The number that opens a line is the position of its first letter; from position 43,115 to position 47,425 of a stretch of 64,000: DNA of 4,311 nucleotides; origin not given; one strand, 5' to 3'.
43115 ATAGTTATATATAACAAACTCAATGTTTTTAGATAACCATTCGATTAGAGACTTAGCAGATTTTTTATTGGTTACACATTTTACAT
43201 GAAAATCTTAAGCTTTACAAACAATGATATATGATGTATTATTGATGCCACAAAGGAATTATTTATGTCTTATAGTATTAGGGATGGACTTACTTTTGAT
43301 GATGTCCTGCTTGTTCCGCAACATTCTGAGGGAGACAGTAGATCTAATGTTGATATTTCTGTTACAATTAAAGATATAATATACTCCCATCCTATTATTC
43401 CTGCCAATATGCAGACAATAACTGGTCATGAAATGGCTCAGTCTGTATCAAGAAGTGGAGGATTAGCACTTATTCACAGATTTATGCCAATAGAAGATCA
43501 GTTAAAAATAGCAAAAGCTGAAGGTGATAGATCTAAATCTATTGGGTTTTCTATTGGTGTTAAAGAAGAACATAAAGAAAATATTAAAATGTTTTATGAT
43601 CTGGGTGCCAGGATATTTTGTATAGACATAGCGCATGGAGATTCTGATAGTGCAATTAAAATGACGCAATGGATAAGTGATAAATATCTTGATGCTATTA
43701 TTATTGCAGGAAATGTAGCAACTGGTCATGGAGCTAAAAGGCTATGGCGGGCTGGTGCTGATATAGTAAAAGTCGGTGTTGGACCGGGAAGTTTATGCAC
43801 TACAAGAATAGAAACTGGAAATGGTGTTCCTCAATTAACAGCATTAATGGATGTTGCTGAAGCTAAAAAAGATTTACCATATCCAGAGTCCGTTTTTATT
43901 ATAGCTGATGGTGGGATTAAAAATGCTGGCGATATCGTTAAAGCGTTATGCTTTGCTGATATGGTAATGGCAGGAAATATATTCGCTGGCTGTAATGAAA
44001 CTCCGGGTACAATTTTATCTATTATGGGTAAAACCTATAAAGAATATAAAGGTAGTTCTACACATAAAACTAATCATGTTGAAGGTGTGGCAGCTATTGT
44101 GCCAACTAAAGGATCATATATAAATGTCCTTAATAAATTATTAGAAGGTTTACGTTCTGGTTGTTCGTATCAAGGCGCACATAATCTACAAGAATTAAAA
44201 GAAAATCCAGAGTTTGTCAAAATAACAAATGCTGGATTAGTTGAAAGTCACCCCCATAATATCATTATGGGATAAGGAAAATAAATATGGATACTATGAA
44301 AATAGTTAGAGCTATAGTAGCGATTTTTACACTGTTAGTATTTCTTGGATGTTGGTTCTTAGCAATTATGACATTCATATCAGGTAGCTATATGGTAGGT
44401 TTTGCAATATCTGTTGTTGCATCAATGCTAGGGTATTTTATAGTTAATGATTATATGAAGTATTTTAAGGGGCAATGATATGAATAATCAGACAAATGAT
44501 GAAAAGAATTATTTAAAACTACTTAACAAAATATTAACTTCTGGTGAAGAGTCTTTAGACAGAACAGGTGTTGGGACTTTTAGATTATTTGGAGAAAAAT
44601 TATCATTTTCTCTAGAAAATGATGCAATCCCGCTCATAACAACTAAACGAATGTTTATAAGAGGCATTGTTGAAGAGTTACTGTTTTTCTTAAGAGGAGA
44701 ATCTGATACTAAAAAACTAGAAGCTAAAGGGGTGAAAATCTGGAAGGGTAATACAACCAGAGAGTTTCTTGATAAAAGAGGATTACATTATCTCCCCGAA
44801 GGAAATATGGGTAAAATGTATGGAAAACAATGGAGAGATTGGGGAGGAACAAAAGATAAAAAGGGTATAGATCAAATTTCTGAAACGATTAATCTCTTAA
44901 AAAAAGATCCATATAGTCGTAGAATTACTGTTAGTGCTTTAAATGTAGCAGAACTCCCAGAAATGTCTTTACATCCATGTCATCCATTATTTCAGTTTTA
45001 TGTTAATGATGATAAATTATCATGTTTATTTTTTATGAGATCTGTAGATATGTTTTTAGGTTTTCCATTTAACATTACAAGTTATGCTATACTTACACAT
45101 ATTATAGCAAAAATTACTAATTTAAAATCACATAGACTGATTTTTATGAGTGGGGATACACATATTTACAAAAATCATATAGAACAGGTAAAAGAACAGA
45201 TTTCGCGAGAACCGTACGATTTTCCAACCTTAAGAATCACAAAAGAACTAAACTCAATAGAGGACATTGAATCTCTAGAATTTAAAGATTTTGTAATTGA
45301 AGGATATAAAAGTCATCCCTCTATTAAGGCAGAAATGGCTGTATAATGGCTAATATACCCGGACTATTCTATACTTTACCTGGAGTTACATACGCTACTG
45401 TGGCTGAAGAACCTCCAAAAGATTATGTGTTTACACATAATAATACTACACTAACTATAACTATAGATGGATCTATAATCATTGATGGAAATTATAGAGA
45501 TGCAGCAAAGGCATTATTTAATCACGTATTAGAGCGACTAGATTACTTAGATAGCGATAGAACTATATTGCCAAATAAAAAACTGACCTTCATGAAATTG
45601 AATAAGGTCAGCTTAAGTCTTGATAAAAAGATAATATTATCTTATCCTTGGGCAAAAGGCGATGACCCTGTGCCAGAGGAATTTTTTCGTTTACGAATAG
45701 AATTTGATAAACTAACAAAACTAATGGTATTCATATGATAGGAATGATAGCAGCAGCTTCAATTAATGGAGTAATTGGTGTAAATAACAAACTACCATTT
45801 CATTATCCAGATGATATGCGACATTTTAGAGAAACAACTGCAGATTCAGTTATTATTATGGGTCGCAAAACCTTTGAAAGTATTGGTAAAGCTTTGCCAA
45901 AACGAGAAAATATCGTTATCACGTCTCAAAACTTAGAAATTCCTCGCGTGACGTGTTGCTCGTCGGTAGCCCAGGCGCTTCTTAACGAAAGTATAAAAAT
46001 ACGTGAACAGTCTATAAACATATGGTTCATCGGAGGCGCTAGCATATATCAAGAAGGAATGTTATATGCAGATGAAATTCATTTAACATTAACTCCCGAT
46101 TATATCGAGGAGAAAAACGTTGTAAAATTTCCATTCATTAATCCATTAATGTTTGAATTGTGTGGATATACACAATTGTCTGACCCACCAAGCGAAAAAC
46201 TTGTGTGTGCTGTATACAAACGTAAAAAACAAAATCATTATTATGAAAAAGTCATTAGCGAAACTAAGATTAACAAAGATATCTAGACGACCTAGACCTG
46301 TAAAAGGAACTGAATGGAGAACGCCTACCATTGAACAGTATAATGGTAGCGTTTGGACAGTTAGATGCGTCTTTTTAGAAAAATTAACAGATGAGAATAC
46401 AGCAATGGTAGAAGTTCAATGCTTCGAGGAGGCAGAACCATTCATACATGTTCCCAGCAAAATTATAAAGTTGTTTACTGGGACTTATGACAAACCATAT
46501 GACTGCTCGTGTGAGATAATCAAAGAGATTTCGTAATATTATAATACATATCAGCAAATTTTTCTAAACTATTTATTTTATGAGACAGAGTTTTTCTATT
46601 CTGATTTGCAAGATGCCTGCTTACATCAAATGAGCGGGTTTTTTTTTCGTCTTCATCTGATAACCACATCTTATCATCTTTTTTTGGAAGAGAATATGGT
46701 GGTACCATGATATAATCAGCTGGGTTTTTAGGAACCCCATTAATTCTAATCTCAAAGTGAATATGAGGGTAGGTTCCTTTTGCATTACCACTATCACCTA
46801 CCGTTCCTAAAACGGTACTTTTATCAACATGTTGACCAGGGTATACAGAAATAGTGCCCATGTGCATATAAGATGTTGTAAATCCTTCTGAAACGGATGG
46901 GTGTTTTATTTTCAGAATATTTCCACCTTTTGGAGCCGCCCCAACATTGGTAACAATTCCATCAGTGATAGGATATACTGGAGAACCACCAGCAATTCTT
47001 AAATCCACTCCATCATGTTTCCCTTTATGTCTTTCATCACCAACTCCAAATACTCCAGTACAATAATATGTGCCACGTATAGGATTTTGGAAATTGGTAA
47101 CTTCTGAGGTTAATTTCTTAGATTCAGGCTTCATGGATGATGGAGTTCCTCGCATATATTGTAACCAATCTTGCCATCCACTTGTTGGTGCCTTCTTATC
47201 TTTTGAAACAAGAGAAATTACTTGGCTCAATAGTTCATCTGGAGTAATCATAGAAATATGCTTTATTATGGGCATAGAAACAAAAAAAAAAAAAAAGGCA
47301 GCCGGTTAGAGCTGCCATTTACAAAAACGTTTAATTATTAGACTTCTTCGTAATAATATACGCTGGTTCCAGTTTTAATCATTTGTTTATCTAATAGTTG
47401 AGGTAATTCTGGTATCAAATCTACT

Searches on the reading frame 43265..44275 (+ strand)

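Call 16: search_protein_families(library=pfam, proteins=[window:43265-44275:+], max_evalue=0.001)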
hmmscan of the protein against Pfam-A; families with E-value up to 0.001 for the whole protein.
window:43265-44275:+ (336 aa): 4 families
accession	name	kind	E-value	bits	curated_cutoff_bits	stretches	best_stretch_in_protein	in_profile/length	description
PF00478.31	IMPDH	-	4.8e-94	315.6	25.6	1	8-331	1-345/345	IMP dehydrogenase / GMP reductase domain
PF01070.24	FMN_dh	-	1.4e-05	24.8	24.9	1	135-240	211-305/350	FMN-dependent dehydrogenase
PF03060.21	NMO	-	3.5e-05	23.8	28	0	142-272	134-255/331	Nitronate monooxygenase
PF01645.23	Glu_synthase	-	0.00056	19.6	20.4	1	159-237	223-304/369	Conserved region in glutamate synthase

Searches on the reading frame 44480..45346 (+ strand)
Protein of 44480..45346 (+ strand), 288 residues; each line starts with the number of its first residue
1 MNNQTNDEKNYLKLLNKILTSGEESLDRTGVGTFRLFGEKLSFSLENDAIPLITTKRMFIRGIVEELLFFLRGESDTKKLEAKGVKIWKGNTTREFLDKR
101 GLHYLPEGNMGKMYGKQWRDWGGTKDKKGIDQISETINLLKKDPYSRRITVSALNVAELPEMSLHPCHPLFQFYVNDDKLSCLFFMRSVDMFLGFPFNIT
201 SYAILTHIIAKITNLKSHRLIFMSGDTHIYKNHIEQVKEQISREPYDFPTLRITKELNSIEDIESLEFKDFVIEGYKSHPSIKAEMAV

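Call 23: search_protein_families(library=phrogs, proteins=[window:44480-45346:+], max_evalue=0.001)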
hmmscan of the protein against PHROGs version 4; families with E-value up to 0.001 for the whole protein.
window:44480-45346:+ (288 aa): 4 families
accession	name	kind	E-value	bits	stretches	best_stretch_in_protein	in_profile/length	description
phrog_160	-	DNA, RNA and nucleotide metabolism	1.2e-104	350.9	1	1-288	26-308/335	thymidylate synthase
phrog_5682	-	DNA, RNA and nucleotide metabolism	8e-60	202.7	1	75-288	16-209/209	thymidylate synthase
phrog_5131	-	DNA, RNA and nucleotide metabolism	8.4e-16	59.2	1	113-245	102-232/357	thymidylate synthase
phrog_3676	-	DNA, RNA and nucleotide metabolism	3.8e-08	33.9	1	131-241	114-238/351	thymidylate synthase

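Call 24: search_protein_families(library=pfam, proteins=[window:44480-45346:+], max_evalue=0.001)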
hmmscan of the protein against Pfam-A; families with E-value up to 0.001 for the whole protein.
window:44480-45346:+ (288 aa): 1 family
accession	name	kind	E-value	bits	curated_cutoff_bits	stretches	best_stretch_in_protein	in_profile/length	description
PF00303.24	Thymidylat_synt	-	1.6e-99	332.8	24.3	1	9-288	1-266/266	Thymidylate synthase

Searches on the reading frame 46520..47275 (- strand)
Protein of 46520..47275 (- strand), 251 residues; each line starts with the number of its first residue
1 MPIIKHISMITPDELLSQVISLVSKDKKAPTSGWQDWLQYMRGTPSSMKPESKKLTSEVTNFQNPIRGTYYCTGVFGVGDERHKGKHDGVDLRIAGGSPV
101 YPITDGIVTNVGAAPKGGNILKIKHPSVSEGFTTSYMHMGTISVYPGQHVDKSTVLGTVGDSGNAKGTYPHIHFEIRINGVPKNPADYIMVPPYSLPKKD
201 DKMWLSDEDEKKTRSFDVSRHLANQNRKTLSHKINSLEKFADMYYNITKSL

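Call 24: search_protein_families(library=pfam, proteins=[window:46520-47275:-], max_evalue=0.001)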
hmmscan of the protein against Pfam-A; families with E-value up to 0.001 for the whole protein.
window:46520-47275:- (251 aa): 1 family
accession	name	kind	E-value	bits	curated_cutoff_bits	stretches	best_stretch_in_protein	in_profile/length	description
PF01551.29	Peptidase_M23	-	3.3e-23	82.1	28.7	1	86-185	2-96/96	Peptidase family M23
